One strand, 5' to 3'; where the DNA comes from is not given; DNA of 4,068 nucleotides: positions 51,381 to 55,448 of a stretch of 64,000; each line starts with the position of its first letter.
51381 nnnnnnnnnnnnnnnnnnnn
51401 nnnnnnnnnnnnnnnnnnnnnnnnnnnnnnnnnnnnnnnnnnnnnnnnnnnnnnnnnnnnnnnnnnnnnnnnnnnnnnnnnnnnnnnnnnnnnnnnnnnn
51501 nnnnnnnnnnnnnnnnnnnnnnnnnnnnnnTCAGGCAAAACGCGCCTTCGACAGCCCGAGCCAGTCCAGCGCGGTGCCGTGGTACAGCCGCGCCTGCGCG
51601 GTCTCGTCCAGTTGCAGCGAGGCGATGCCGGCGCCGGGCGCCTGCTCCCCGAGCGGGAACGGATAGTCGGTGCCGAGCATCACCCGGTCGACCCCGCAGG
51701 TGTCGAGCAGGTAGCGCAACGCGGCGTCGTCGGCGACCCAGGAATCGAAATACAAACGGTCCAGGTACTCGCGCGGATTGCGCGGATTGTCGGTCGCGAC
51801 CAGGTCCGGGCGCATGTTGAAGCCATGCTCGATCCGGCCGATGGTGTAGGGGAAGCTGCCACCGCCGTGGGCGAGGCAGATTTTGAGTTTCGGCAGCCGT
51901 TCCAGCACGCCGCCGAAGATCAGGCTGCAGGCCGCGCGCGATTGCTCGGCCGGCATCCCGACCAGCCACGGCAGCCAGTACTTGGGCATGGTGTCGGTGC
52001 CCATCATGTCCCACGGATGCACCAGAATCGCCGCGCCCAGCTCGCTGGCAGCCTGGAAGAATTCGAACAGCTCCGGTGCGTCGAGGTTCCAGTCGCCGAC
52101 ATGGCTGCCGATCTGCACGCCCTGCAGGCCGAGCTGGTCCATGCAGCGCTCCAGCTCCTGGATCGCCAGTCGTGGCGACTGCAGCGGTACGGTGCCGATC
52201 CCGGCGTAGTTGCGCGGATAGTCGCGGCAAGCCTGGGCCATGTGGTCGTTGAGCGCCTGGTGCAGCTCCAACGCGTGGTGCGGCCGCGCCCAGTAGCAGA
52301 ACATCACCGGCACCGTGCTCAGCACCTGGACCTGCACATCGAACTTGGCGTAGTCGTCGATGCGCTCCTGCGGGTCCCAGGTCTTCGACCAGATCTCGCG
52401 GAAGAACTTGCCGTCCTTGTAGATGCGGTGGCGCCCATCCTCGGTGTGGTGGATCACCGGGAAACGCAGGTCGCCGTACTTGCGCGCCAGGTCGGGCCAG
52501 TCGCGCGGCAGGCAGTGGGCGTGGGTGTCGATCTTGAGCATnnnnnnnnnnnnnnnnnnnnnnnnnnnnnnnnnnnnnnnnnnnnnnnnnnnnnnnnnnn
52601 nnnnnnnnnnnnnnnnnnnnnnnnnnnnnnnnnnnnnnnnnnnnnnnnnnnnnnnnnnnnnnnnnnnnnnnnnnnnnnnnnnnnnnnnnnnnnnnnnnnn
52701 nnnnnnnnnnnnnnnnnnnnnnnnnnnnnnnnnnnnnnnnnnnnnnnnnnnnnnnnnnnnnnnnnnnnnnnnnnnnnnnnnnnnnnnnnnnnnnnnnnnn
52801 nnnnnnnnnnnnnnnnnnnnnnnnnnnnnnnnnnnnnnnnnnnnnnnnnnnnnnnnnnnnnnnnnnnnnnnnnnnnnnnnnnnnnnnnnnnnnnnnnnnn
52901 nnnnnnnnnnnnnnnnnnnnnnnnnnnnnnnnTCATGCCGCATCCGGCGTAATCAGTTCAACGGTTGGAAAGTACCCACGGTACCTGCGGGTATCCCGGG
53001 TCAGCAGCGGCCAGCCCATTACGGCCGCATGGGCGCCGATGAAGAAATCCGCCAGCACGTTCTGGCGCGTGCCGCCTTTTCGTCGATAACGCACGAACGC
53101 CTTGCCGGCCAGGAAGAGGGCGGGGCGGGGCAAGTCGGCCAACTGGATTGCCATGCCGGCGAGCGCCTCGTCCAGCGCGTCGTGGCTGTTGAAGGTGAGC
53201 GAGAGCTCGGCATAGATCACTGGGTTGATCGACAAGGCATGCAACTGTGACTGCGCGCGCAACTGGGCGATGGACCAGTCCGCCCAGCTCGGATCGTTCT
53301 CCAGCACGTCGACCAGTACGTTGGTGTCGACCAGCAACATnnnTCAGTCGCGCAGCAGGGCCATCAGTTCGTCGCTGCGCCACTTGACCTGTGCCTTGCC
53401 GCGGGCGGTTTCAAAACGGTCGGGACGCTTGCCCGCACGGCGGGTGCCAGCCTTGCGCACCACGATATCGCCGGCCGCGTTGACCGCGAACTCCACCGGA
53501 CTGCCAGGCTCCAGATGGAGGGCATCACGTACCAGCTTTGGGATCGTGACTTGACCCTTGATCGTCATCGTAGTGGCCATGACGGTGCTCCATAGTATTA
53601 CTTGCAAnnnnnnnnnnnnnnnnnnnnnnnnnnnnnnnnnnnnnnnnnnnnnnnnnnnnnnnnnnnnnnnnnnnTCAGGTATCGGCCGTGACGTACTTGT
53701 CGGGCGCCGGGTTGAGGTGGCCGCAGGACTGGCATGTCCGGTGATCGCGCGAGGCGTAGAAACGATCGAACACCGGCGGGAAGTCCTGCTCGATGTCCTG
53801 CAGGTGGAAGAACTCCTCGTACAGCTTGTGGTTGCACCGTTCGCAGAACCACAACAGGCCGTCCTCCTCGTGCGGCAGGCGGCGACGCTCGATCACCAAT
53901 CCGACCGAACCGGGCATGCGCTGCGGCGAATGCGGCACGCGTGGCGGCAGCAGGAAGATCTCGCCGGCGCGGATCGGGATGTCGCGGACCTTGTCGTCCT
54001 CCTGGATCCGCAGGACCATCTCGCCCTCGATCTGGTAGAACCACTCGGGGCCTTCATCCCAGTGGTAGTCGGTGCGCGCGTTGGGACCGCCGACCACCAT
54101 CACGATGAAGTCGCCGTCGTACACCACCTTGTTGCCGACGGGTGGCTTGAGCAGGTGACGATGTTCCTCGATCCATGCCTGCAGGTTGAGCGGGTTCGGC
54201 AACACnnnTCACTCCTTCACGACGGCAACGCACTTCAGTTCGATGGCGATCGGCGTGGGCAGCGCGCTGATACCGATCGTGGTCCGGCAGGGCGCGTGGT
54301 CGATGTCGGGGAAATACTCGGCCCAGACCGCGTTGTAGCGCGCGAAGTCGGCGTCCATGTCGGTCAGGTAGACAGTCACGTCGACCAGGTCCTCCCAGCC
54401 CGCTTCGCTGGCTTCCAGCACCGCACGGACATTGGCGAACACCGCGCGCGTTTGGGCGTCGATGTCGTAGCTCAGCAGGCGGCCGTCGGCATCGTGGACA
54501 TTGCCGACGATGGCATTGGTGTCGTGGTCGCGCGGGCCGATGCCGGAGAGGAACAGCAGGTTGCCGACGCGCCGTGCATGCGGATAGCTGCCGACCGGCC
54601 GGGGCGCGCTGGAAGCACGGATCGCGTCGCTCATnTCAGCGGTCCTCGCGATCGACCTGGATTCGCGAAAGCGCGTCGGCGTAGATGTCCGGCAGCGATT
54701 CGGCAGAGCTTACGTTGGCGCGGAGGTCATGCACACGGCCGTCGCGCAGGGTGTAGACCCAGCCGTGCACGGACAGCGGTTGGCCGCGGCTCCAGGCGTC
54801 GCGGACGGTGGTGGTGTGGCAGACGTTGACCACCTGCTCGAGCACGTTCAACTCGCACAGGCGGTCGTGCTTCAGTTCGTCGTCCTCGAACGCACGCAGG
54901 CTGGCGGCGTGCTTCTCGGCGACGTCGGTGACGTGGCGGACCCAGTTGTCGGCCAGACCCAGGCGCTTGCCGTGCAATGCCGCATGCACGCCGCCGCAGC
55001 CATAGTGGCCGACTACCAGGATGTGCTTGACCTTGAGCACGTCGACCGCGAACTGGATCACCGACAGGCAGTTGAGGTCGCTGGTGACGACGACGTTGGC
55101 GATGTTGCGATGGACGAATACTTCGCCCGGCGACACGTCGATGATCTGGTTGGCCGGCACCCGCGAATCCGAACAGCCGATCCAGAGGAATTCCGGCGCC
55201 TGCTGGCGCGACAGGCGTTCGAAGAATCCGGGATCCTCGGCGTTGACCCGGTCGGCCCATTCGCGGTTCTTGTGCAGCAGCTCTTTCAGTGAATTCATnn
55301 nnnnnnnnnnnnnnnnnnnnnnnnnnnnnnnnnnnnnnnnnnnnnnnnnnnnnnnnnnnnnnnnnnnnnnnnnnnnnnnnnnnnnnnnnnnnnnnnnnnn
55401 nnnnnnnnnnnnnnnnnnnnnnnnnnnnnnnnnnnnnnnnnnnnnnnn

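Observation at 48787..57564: Tryptophan catabolic cluster without the known lower pathway: the atypical SDR may be the missing reductase to 2-oxoadipate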

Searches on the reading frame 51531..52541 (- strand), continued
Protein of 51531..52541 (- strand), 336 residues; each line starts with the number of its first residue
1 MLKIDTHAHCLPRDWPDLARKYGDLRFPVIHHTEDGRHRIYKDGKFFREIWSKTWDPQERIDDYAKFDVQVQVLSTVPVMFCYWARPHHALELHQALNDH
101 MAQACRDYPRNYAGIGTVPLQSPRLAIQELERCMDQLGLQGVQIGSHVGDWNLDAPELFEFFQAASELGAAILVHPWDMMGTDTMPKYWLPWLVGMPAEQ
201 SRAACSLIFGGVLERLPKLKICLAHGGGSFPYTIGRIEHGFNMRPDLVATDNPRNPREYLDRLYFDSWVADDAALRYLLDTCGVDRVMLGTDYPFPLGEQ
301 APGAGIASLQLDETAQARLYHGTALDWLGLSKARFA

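Call 67: get_annotated_region(hit=H1, flank=10000)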
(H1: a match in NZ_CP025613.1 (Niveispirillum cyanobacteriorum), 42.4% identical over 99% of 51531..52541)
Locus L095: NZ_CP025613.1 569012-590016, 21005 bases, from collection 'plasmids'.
description: Niveispirillum cyanobacteriorum strain TH16 plasmid unnamed1, complete sequence
organism: Niveispirillum cyanobacteriorum (NCBI taxid 1612173)
taxonomy: Bacteria; Pseudomonadota; Alphaproteobacteria; Rhodospirillales; Azospirillaceae; Niveispirillum; Niveispirillum cyanobacteriorum
host: -; source: sing cell,cyanobacterial aggregates; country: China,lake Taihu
typing (MOB-suite, as given by PLSDB): non-mobilizable; mating-pair formation MPF_T
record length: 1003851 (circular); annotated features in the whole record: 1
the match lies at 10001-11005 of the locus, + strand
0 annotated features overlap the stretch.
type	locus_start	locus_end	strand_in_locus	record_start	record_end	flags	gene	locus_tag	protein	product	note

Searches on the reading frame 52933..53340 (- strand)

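Call 4: search_protein_families(library=ncbifam, proteins=[window:52933-53340:-], max_evalue=0.00001)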
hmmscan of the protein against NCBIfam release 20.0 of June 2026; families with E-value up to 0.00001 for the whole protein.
window:52933-53340:- (135 aa): 1 family
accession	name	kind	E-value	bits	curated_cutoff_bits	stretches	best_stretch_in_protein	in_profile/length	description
NF047959.1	TA_toxin_VapC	equivalog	2.6e-06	27.6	80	1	3-117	2-114/125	type II toxin-antitoxin system VapC family toxin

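Call 5: search_protein_families(library=pfam, proteins=[window:52933-53340:-], max_evalue=0.00001)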
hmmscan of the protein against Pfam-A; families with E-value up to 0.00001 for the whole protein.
window:52933-53340:- (135 aa): 1 family
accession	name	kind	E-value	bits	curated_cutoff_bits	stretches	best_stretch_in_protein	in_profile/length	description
PF01850.27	PIN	-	2.5e-09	38.2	23.6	1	3-120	2-115/120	PIN domain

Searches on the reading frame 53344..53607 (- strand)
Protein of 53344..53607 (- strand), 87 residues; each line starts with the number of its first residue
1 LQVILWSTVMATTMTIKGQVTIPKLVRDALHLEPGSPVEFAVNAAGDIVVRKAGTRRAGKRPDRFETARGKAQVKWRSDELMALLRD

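Call 4: search_protein_families(library=ncbifam, proteins=[window:53344-53607:-], max_evalue=0.00001)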
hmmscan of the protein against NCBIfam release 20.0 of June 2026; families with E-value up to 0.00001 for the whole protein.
window:53344-53607:- (87 aa): 2 families
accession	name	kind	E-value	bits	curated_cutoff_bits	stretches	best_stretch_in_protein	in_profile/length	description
TIGR01439.1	lp_hng_hel_AbrB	domain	2.9e-11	42.9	28.3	1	12-53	2-43/44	transcriptional regulator, AbrB family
NF007429.0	PRK09974.1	equivalog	2.5e-07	30.6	125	1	10-55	13-58/114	type II toxin-antitoxin system PrlF family antitoxin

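Call 5: search_protein_families(library=pfam, proteins=[window:53344-53607:-], max_evalue=0.00001)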
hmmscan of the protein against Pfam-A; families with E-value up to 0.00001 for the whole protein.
window:53344-53607:- (87 aa): 1 family
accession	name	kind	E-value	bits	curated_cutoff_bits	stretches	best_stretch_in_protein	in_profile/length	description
PF04014.23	MazE_antitoxin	-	2.4e-09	37.4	24.7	1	17-56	7-46/48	Antidote-toxin recognition MazE, bacterial antitoxin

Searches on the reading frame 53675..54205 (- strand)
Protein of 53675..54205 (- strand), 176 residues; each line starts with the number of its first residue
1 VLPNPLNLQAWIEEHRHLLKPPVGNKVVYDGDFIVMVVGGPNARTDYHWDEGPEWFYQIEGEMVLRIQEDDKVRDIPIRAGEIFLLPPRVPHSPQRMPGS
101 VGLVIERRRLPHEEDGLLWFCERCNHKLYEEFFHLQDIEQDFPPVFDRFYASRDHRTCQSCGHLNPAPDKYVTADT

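Call 4: search_protein_families(library=ncbifam, proteins=[window:53675-54205:-], max_evalue=0.00001)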
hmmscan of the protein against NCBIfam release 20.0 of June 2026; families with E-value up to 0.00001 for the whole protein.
window:53675-54205:- (176 aa): 2 families
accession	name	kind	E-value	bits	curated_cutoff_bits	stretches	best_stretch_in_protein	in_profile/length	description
NF009763.0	PRK13264.1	equivalog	6.8e-81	270.4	220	1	3-171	5-174/178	3-hydroxyanthranilate 3,4-dioxygenase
TIGR03037.1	anthran_nbaC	equivalog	3.5e-76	254.6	145.95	1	6-163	1-159/159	3-hydroxyanthranilate 3,4-dioxygenase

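Call 5: search_protein_families(library=pfam, proteins=[window:53675-54205:-], max_evalue=0.00001)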
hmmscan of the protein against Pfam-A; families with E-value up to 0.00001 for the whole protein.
window:53675-54205:- (176 aa): 2 families
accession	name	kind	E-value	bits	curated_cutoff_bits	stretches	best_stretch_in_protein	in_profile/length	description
PF06052.18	3-HAO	-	7.2e-68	227.4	25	1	4-150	5-151/151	3-hydroxyanthranilic acid dioxygenase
PF07883.17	Cupin_2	-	8.2e-08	32.3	27.2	1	41-94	7-56/70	Cupin domain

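Call 83: search_solved_structures(query=window:53675-54205:-, max_evalue=1e-10, show_alignments=0)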
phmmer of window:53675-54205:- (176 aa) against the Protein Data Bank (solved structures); distinct sequences matched with E-value up to 1e-10: 15.
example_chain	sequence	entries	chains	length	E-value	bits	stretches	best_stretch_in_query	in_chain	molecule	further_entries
3fe5_A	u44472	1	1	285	9.2e-50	172.3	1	4-159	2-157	3-hydroxyanthranilate 3,4-dioxygenase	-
5tk5_A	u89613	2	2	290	1.9e-49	171.3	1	5-159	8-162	3-hydroxyanthranilate 3,4-dioxygenase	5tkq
1yfu_A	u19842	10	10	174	2.4e-49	171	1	5-167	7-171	3-hydroxyanthranilate-3,4-dioxygenase | 3-hydroxyanthranilate 3,4-dioxygenase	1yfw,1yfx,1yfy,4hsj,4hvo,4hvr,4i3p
2qnk_A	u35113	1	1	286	2.5e-49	170.9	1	6-159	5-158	3-hydroxyanthranilate 3,4-dioxygenase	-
6vi5_A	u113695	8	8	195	3.4e-49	170.5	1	5-167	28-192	3-hydroxyanthranilate 3,4-dioxygenase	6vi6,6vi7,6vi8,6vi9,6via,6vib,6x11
4wzc_A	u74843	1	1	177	1.1e-48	168.8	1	5-167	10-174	3-hydroxyanthranilate 3,4-dioxygenase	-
4hsl_A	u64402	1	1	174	1.2e-48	168.7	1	5-167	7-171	3-hydroxyanthranilate 3,4-dioxygenase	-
6bvr_A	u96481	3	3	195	1.5e-48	168.3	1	5-167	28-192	3-hydroxyanthranilate 3,4-dioxygenase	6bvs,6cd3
5v28_A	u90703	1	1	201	3.3e-48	167.2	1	5-167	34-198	3-hydroxyanthranilate 3,4-dioxygenase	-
6bvp_A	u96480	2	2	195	3.3e-48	167.2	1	5-167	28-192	3-hydroxyanthranilate 3,4-dioxygenase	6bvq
6d60_A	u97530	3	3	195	4.4e-48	166.8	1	5-167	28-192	3-hydroxyanthranilate 3,4-dioxygenase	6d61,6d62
5v27_A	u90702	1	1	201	5.1e-48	166.6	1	5-167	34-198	3-hydroxyanthranilate 3,4-dioxygenase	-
5v26_A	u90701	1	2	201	7e-48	166.2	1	5-167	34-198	3-hydroxyanthranilate 3,4-dioxygenase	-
4hvq_A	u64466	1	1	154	1.2e-42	149.1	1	5-150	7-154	3-hydroxyanthranilate 3,4-dioxygenase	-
1zvf_A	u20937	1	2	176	9.4e-40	139.6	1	4-167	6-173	3-hydroxyanthranilate 3,4-dioxygenase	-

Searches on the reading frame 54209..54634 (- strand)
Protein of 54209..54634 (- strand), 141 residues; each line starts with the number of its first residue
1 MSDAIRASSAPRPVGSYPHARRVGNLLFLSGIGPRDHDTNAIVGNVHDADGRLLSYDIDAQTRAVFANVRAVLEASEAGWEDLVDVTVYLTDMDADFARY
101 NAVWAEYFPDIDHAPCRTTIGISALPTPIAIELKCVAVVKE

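Call 4: search_protein_families(library=ncbifam, proteins=[window:54209-54634:-], max_evalue=0.00001)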
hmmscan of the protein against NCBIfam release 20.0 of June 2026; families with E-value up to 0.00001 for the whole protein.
window:54209-54634:- (141 aa): 3 families
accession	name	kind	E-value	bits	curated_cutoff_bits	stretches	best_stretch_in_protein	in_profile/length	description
TIGR00004.1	TIGR00004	subfamily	1.9e-27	95.9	106.25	1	4-138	3-124/125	Rid family detoxifying hydrolase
NF008490.0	PRK11401.1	equivalog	2.4e-12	46.9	222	1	2-138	2-126/129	enamine/imine deaminase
TIGR03610.1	RutC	equivalog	3.1e-11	43.4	169.1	1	7-138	8-125/127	pyrimidine utilization protein C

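Call 5: search_protein_families(library=pfam, proteins=[window:54209-54634:-], max_evalue=0.00001)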
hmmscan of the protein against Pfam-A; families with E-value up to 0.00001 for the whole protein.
window:54209-54634:- (141 aa): 1 family
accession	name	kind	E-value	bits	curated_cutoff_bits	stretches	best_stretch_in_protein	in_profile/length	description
PF01042.26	Ribonuc_L-PSP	-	2e-29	102.5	27.3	1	9-139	3-121/121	Endoribonuclease L-PSP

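Call 45: search_solved_structures(query=window:54209-54634:-, max_evalue=1e-8, show_alignments=0)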
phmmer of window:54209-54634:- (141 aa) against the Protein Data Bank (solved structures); distinct sequences matched with E-value up to 1e-8: 33.
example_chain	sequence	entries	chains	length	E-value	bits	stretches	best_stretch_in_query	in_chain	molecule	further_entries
6izh_A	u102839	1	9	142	3.2e-23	85.6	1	10-137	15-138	2-aminomuconate deaminase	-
2dyy_A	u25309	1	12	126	3.8e-22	82.1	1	2-138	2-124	UPF0076 protein PH0854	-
2csl_A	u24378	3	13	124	3.8e-18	69.1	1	3-139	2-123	protein translation initiation inhibitor | translation initiation inhibitor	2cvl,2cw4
2b33_A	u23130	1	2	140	4.8e-18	68.8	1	5-138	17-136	protein synthesis inhibitor, putative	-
1jd1_A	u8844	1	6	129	2.4e-17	66.5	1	7-139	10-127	HYPOTHETICAL 13.9 KDA PROTEIN IN FCY2-PET117 INTERGENIC REGION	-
1x25_A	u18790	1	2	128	1.1e-16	64.4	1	6-136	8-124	Hypothetical UPF0076 protein ST0811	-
5y6u_A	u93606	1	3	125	4.7e-16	62.4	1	2-140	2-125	YabJ protein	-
5hp7_A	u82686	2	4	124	7.9e-16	61.7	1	8-138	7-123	Reactive Intermediate Deaminase A, chloroplastic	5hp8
1qd9_A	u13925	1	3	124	1e-15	61.3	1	5-140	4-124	PURINE REGULATORY PROTEIN YABJ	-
7cd2_A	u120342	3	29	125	1.2e-15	61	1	2-140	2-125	YabJ protein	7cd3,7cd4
5yu2_A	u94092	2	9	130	1.8e-15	60.5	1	7-141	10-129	Translation initiation inhibitor homologue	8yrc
3r0p_A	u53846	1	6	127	1e-14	58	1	5-137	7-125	L-PSP putative endoribonuclease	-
8v8r_A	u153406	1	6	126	1.7e-14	57.4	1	2-138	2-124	Enamine/imine deaminase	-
3k0t_A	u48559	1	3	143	2.4e-14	56.9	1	5-139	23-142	Endoribonuclease L-PSP, putative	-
3quw_A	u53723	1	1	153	7.4e-14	55.3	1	8-140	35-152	Protein MMF1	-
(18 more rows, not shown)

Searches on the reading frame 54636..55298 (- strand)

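Call 4: search_protein_families(library=ncbifam, proteins=[window:54636-55298:-], max_evalue=0.00001)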
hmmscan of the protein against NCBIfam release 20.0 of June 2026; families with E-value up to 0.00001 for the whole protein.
window:54636-55298:- (220 aa): 2 families
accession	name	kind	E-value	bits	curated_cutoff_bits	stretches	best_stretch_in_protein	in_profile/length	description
NF007756.0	PRK10437.1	equivalog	1.8e-82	276.1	251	1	1-217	1-216/220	carbonate dehydratase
NF011765.0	PRK15219.1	subfamily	7e-14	51.9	221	1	33-190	88-242/245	carbonic anhydrase family protein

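Call 5: search_protein_families(library=pfam, proteins=[window:54636-55298:-], max_evalue=0.00001)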
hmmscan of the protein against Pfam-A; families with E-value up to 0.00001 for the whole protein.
window:54636-55298:- (220 aa): 1 family
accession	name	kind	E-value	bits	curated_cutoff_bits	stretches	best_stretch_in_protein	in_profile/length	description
PF00484.24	Pro_CA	-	7.5e-54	182.7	25.7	1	38-189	2-156/156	Carbonic anhydrase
